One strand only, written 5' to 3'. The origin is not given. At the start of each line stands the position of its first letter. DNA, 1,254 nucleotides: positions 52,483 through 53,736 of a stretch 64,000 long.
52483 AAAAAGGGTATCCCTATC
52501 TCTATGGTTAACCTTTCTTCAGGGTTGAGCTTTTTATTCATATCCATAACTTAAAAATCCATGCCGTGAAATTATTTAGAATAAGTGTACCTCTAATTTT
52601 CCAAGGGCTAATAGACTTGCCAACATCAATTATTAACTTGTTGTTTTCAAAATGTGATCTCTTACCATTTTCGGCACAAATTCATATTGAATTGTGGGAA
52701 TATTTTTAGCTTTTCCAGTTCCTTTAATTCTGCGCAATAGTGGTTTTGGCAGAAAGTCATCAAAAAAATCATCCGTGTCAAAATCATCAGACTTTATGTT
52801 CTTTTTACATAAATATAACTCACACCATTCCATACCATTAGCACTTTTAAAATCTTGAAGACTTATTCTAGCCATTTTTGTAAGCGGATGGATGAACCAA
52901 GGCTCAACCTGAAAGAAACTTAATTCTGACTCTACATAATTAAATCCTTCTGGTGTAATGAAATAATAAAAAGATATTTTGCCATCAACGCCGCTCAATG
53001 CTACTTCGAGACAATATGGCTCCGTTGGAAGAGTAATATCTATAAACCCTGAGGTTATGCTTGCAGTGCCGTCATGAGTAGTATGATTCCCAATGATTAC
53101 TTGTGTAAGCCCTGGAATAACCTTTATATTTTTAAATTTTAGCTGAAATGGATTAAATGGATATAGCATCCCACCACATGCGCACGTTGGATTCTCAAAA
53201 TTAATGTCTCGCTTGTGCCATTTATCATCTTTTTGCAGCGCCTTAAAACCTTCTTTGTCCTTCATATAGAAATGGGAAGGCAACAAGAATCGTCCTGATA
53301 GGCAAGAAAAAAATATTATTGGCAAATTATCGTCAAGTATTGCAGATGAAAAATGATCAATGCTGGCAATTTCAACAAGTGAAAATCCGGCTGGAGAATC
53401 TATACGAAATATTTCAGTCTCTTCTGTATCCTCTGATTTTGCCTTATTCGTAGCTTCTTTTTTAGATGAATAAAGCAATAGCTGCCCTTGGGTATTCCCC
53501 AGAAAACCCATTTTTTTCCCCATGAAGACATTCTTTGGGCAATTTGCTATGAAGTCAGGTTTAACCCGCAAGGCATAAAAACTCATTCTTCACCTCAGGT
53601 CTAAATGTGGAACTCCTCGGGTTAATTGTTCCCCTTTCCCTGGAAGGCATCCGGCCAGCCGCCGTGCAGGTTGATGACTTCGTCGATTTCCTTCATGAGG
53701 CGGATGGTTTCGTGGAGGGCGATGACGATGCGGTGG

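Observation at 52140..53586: Two strongly AT-rich orphan ORFs embedded in a high-GC genome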

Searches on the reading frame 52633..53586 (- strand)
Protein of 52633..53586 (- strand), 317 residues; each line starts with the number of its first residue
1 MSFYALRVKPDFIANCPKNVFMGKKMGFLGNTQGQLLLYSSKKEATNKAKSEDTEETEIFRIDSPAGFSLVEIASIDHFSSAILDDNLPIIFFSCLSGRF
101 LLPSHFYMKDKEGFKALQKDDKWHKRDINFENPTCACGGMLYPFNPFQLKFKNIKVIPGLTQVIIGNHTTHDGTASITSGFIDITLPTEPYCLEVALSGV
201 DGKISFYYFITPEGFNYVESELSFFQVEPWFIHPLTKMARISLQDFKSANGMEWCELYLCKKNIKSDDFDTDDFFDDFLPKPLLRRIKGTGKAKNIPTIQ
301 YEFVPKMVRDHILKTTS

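Call 4: search_protein_families(library=pfam, proteins=[window:52633-53586:-], max_evalue=1)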
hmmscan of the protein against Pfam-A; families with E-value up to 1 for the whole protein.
window:52633-53586:- (317 aa): 0 families

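Call 5: search_protein_families(library=padloc, proteins=[window:52633-53586:-], max_evalue=1)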
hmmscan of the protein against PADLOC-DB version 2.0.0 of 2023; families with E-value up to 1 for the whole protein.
window:52633-53586:- (317 aa): 0 families

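Call 7: find_homologous_proteins(query=window:52633-53586:-, max_evalue=0.01)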
Query window:52633-53586:-: 643 candidates shared short words with the query, none scored E <= 0.01.

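Call 10: find_encoding_contigs(protein=window:52633-53586:-, flank=10000)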
Protein window:52633-53586:- (317 aa): no gene with exactly this product is on record in the collection.

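Call 21: search_protein_families(library=phrogs, proteins=[window:52633-53586:-], max_evalue=1)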
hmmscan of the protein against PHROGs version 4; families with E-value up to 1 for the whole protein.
window:52633-53586:- (317 aa): 0 families

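Call 22: search_protein_families(library=ncbifam, proteins=[window:52633-53586:-], max_evalue=0.1)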
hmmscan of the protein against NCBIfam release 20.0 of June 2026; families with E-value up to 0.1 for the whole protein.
window:52633-53586:- (317 aa): 0 families

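Call 27: predict_structure(protein=window:52633-53586:-)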
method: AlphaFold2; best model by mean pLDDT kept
length: 317 residues; sequences in the alignment: 1
mean_pLDDT: 37.0   pTM: 0.26
mean pLDDT of the five models: 37.0, 36.6, 34.0, 31.2, 28.5
residues with pLDDT >= 90: 0; 70-90: 0; 50-70: 15; < 50: 302
segments of 3 or more residues with pLDDT < 50: 1-5, 10-85, 87-90, 92-181, 189-192, 195-238, 242-317
pLDDT, mean of each block of 10 residues (from residue 1): 46 43 38 38 36 38 41 38 44 39 42 39 29 22 22 26 33 44 50 46 42 38 33 40 45 42 37 35 25 27 31 31
secondary structure, 60 per line:
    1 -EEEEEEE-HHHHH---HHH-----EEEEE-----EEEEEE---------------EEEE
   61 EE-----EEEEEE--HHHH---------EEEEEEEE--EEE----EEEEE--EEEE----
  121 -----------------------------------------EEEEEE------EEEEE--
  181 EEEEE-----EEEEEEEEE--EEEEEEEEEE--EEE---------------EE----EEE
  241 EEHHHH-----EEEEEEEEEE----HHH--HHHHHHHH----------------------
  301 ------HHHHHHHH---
elements in order: E2-8 H10-14 E26-30 E36-41 E57-62 E68-73 H76-79 E89-96 E99-101 E106-110 E113-116 E162-167 E174-178 E181-185 E191-199 E202-211 E214-216 E238-242 H243-246 E252-261 H271-278 H307-314

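Call 28: search_protein_representatives(protein=window:52633-53586:-)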
Query: 317 residues. Proteins with E-value up to 0.001 (for the whole library): 11; up to 1e-10: 11; up to 1e-30: 6. The best 11 are listed.
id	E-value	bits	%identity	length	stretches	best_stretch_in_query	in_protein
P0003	1.0e-65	238.4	95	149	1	1-119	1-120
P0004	2.8e-65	237.0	41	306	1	2-309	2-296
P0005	2.5e-43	164.8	35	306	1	1-305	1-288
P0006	1.1e-34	136.5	35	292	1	24-257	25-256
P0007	4.7e-33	131.1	35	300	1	16-258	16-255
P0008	8.3e-32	127.0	33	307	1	23-251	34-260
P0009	3.3e-29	118.4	35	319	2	37-258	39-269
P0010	2.0e-28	115.9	30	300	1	11-258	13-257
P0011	8.8e-26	107.2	42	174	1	17-148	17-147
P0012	2.8e-25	105.6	32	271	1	30-252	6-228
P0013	1.6e-20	90.0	27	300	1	1-256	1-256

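Call 31: find_homologous_proteins(query=A2, max_evalue=0.001)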
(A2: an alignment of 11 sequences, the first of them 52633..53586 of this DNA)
Query A2 (11 sequences) (317 aa, profile of the alignment): 2 proteins with E <= 0.001 among 5302 candidates.
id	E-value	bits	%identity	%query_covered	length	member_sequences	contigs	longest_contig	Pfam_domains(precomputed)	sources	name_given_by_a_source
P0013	1.0e-95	339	27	81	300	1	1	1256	-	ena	-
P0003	2.0e-34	137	94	38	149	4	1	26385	-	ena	-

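Call 32: search_solved_structures(query=A2, max_evalue=10)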
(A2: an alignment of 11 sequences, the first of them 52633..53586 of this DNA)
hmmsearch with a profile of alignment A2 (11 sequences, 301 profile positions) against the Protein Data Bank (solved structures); distinct sequences matched with E-value up to 10: 0.

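Call 33: search_protein_families(library=pfam, alignment_id=A2, max_evalue=1)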
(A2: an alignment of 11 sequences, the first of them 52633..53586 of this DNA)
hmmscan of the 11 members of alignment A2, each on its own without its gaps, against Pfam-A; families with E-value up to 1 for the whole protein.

A. member 1, window:52633-53586:- (317 aa): 0 families

B. families by the number of members that match (of 11 scanned): 2 families
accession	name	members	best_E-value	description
PF06462.18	Hyd_WA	1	0.21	Propeller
PF04800.17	NDUS4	1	0.27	NADH dehydrogenase ubiquinone Fe-S protein 4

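Call 34: find_encoding_contigs(protein=P0004, flank=10000)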
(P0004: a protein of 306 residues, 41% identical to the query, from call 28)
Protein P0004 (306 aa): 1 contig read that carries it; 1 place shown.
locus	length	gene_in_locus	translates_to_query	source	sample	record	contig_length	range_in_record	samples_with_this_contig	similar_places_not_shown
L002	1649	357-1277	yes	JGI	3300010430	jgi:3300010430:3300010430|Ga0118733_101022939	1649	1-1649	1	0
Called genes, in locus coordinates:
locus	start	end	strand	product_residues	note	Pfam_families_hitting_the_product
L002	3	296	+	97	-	?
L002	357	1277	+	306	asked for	-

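Call 35: find_encoding_contigs(protein=P0005, flank=10000)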
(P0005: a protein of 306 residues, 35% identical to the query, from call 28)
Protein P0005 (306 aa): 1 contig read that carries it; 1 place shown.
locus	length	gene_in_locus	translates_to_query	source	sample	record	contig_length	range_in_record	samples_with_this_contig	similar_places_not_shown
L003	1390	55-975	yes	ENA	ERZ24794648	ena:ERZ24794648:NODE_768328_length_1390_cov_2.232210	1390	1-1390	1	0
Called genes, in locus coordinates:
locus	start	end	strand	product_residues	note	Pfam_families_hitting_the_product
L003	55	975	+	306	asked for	-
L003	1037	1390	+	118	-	?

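Call 36: find_encoding_contigs(protein=P0013, flank=10000)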
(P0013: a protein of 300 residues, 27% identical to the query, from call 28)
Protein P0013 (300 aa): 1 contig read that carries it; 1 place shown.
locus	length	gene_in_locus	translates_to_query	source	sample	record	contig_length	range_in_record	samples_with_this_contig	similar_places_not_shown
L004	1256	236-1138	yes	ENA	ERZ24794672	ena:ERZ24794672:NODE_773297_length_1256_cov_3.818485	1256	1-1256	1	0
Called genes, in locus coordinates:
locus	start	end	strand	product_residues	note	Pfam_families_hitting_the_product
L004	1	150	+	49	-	?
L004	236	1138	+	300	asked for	-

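Call 37: find_encoding_contigs(protein=P0006, flank=10000)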
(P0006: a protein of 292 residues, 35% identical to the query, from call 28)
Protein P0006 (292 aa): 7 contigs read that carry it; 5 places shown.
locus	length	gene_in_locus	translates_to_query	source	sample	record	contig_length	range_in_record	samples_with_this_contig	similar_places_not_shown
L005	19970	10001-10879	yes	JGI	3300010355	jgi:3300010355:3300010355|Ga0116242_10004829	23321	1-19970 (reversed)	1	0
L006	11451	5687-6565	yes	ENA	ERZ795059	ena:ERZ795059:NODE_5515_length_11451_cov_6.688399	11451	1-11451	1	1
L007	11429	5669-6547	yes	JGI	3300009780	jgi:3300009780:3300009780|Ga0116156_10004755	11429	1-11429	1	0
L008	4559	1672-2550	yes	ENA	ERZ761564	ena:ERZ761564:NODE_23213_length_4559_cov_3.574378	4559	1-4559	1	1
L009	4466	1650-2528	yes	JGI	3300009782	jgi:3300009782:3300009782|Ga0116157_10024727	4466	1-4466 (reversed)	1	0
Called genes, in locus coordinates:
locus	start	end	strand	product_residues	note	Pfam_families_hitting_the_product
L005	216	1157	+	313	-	PF20903:SPL (faint), PF04055:Radical_SAM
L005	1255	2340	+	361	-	-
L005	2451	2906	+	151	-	-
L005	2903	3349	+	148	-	-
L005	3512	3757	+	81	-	-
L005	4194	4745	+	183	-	PF07894:SACK1 (faint), PF13091:PLDc_2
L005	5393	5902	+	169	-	-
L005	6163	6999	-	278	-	-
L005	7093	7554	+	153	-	-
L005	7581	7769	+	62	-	-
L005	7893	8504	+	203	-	PF00239:Resolvase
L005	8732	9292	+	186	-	PF08937:ThsB_TIR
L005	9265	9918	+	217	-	-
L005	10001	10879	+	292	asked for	-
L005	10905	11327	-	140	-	-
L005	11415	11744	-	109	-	-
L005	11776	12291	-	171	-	-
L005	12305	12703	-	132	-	-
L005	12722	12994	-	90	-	-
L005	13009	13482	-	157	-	-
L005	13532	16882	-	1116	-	PF18731:HEPN_Swt1, PF04465:DUF499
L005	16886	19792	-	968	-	PF06634:DUF1156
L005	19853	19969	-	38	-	?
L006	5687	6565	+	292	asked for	-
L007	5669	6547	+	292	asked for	-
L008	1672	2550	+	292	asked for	-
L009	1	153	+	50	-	?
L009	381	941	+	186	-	PF08937:ThsB_TIR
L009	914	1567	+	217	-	-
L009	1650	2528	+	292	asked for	-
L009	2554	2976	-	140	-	-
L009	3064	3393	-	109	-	-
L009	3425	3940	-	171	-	-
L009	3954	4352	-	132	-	-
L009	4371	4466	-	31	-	?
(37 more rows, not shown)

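Call 38: find_encoding_contigs(protein=P0007, flank=10000)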
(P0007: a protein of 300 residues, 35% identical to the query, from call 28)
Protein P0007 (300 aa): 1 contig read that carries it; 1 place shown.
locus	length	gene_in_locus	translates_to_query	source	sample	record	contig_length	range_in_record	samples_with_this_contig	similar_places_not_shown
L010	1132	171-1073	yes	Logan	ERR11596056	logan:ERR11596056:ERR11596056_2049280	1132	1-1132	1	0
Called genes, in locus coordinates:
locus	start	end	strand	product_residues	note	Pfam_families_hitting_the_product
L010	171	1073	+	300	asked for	-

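Call 39: find_encoding_contigs(protein=P0008, flank=10000)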
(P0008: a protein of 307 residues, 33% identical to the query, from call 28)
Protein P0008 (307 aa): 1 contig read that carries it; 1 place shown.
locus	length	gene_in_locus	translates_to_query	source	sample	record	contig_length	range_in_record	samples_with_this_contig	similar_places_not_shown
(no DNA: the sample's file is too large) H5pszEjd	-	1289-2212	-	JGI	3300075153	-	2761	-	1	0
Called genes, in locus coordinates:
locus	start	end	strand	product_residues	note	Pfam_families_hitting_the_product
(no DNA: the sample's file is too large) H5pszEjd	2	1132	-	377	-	?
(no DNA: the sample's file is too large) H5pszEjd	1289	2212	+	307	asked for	-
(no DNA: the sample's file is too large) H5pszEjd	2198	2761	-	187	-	?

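Call 40: find_encoding_contigs(protein=P0009, flank=10000)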
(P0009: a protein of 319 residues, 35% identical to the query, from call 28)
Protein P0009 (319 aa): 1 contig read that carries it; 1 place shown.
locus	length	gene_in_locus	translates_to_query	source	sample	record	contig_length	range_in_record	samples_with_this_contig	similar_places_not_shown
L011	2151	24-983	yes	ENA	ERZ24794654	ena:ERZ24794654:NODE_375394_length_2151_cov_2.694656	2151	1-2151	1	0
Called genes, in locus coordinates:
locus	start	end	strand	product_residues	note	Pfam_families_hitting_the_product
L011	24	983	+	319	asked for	-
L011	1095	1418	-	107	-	PF13538:UvrD_C_2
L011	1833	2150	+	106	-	?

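Call 43: search_protein_families(library=pfam, proteins=[L005:11415-11744:-, L005:12305-12703:-, L005:10905-11327:-, L005:11776-12291:-, L005:12722-12994:-, L005:13009-13482:-, L005:9265-9918:+, L005:8732-9292:+, L003:1037-1390:+, L002:3-296:+], max_evalue=1)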
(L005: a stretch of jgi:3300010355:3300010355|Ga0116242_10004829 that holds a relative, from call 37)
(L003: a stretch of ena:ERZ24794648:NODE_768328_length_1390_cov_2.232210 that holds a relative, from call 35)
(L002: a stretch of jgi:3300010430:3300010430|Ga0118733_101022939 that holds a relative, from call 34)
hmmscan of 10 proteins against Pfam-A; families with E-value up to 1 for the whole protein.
L005:11415-11744:- (109 aa): 4 families
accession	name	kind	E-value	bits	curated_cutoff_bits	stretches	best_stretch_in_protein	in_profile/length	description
PF13717.11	Zn_ribbon_4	-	0.012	15.9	30.3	1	7-24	18-35/36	zinc-ribbon domain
PF14255.11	Cys_rich_CPXG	-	0.041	14.2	25.2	0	30-46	4-20/52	Cysteine-rich CPXCG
PF24333.1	DUF7501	-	0.087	13.4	27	1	15-35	11-31/58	Family of unknown function (DUF7501)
PF13248.11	Zn_ribbon_3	-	0.1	12.6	27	1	14-34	2-21/26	zinc-ribbon domain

L005:12305-12703:- (132 aa): 2 families
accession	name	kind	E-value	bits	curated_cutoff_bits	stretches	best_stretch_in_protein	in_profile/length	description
PF20120.5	DUF6510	-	0.0071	16.7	26.4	1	8-42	38-72/86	Family of unknown function (DUF6510)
PF20430.3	Eplus_motif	-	0.31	11.3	24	1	58-65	4-11/28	E+ motif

L005:10905-11327:- (140 aa): 0 families

L005:11776-12291:- (171 aa): 1 family
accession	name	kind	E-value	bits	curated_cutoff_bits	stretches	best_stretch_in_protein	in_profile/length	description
PF01266.30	DAO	-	0.25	11.2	27.9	1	71-120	133-182/353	FAD dependent oxidoreductase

L005:12722-12994:- (90 aa): 1 family
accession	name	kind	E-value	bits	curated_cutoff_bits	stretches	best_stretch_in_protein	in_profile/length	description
PF24610.1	DUF7623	-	0.2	12.2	27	0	31-81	18-57/64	Domain of unknown function (DUF7623)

L005:13009-13482:- (157 aa): 0 families

L005:9265-9918:+ (217 aa): 1 family
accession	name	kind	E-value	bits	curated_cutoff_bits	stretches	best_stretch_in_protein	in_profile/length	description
PF15957.10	Comm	-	0.31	11.7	27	0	35-52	11-28/110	Commissureless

L005:8732-9292:+ (186 aa): 1 family
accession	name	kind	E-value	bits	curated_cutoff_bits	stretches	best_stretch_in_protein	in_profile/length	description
PF08937.16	ThsB_TIR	-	4.5e-16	59.5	21.2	1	11-112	1-97/100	Thoeris protein ThsB, TIR-like domain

L003:1037-1390:+ (118 aa): 0 families

L002:3-296:+ (97 aa): 1 family
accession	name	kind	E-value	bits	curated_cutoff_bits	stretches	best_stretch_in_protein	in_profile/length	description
PF12200.13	DUF3597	-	0.001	20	29.8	1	42-95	28-79/127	Domain of unknown function (DUF3597)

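Call 46: search_protein_families(library=padloc, proteins=[L005:8732-9292:+, L005:9265-9918:+, L005:10001-10879:+, L005:13532-16882:-, L005:16886-19792:-, L005:4194-4745:+, L005:1255-2340:+, L005:216-1157:+], max_evalue=0.01)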
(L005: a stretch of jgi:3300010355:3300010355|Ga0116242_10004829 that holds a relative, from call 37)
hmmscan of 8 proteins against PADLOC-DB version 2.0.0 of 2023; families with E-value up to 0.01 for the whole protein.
L005:8732-9292:+ (186 aa): 5 families
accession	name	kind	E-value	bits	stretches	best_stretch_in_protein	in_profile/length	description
PDLC04688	PDC-M50B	-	3.9e-10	38.2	1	7-102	2-96/162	-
PDLC00431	ThsB1|ThsB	-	6.3e-10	37.7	1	7-118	2-111/162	TIR-like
PDLC00418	ThsB1|ThsB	-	7.7e-09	33.6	1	7-101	4-95/155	TIR-like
PDLC00428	ThsB1|ThsB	-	7.9e-07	27.6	1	8-120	3-132/219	TIR-like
PDLC00433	ThsB1|ThsB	-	4.8e-05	21.4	1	7-100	2-90/164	TIR-like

L005:9265-9918:+ (217 aa): 0 families

L005:10001-10879:+ (292 aa): 0 families

L005:13532-16882:- (1116 aa): 2 families
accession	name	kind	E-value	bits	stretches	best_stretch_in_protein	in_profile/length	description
PDLC00662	HmaC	-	0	1169.7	1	165-1114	2-940/941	AAA+ ATPase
PDLC02192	DUF499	-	1.1e-44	150.5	1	207-870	34-642/1022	-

L005:16886-19792:- (968 aa): 11 families
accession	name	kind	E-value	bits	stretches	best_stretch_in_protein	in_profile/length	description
PDLC00660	HmaB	-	0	1551.9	1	2-952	6-957/967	DNA-adenine methylase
PDLC00661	HmaB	-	0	1428.9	1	2-948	5-959/973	DNA-adenine methylase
PDLC03352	MTase_II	-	3.2e-29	99.4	2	405-593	413-597/1023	Type II methyltransferase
PDLC03233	MTase_II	-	3.4e-28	96.6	2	470-783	398-710/731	Type II methyltransferase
PDLC02189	DUF1156_MTase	-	8e-23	78.6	2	479-738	470-698/944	-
PDLC03314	MTase_II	-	5.6e-15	52.5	2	563-782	548-750/944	Type II methyltransferase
PDLC03322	MTase_II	-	9.3e-06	22.7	1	134-170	68-104/446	Type II methyltransferase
PDLC03345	MTase_II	-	0.00019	17.9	1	133-174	51-92/581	Type II methyltransferase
PDLC03319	MTase_II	-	0.0009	16.2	0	131-174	24-67/503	Type II methyltransferase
PDLC03364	MTase_II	-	0.0016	15.5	1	133-173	61-101/380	Type II methyltransferase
PDLC03367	MTase_II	-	0.003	13.9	0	135-177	46-87/633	Type II methyltransferase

L005:4194-4745:+ (183 aa): 21 families
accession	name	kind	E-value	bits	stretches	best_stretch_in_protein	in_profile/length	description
PDLC02614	DrmC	-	7.3e-14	49.8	1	54-160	30-139/153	DrmC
PDLC02588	DrmC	-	6.6e-12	43.6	1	56-160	115-231/256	DrmC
PDLC02606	DrmC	-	4.6e-11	40.8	1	49-160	38-161/182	DrmC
PDLC02612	DrmC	-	1.9e-10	38.7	1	43-156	90-208/235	DrmC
PDLC02585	DrmC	-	6.3e-10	37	1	55-160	115-232/253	DrmC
PDLC02607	DrmC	-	1.6e-08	32.2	1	54-170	119-250/265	DrmC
PDLC02595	DrmC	-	2.6e-08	31.9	1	56-160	127-247/269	DrmC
PDLC03924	MkoC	-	3.9e-08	29.9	1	66-160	1018-1120/1136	-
PDLC02609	DrmC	-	1.7e-07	29.5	1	54-157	105-217/241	DrmC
PDLC02591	DrmC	-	5.1e-07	27.1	1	47-164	113-241/260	DrmC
PDLC02589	DrmC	-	8.2e-07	26.4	1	54-157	119-238/264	DrmC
PDLC02597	DrmC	-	1.8e-06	26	1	47-157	97-220/242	DrmC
PDLC03922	MkoB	-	4.4e-05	20.9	1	57-149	488-573/610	-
PDLC02901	DpdK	-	5.9e-05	20.8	1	73-164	70-160/173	DpdK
PDLC02587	DrmC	-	6.3e-05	20.1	1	118-156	201-239/267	DrmC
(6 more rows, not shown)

L005:1255-2340:+ (361 aa): 0 families

L005:216-1157:+ (313 aa): 0 families
